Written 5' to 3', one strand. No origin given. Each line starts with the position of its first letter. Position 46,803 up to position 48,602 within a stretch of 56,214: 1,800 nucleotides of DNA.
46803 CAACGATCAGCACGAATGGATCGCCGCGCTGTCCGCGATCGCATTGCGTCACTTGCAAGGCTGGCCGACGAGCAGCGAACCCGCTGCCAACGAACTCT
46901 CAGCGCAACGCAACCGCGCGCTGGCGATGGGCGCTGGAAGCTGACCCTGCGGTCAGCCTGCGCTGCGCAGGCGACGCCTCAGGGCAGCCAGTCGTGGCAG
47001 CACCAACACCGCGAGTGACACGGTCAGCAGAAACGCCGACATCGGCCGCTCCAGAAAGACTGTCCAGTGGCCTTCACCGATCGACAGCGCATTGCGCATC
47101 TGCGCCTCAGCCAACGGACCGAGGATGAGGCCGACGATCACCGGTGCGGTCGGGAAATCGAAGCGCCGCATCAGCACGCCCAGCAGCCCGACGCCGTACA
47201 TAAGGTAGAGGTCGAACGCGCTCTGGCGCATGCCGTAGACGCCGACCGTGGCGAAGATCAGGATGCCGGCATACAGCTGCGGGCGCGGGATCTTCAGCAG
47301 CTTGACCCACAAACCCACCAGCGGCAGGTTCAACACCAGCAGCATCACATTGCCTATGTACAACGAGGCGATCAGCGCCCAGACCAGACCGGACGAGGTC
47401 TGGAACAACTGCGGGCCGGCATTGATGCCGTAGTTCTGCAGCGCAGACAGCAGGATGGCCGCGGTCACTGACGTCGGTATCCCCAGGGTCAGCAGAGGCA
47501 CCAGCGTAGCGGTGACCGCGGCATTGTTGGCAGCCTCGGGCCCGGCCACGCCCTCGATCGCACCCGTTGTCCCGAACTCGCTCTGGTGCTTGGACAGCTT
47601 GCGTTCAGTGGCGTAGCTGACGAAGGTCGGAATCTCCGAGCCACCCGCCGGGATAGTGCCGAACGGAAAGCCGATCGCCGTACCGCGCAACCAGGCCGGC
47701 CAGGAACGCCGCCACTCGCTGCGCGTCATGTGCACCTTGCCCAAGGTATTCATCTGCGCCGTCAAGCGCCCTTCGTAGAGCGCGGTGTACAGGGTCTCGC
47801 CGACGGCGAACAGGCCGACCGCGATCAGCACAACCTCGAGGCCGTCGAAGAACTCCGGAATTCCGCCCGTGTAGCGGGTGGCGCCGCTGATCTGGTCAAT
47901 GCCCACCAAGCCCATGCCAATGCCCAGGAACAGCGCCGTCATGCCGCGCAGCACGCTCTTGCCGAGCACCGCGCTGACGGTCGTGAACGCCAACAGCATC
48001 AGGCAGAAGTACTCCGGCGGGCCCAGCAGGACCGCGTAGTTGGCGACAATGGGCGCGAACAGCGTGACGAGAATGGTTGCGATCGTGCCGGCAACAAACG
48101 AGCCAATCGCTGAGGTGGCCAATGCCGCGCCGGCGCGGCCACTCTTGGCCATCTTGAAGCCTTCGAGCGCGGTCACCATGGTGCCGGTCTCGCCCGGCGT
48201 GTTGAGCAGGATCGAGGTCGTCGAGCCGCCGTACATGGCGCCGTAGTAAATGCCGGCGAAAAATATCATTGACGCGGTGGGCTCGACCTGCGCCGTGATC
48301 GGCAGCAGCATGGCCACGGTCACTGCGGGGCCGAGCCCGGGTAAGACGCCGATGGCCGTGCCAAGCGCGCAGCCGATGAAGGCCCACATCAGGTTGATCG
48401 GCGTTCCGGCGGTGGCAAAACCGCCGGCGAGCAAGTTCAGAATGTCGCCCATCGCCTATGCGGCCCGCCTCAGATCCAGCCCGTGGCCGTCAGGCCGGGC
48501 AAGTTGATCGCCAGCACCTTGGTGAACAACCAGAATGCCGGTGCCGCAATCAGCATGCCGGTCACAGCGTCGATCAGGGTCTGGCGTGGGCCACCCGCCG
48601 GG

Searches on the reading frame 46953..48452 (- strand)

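Call 43: search_protein_families(library=pfam, proteins=[window:46953-48452:-], max_evalue=0.00001)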
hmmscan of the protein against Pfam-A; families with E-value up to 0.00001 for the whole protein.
window:46953-48452:- (499 aa): 1 family
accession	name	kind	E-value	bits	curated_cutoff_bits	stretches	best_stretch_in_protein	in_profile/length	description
PF01970.21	TctA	-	3.1e-150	500.9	28.9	1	21-439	1-422/423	Tripartite tricarboxylate transporter TctA family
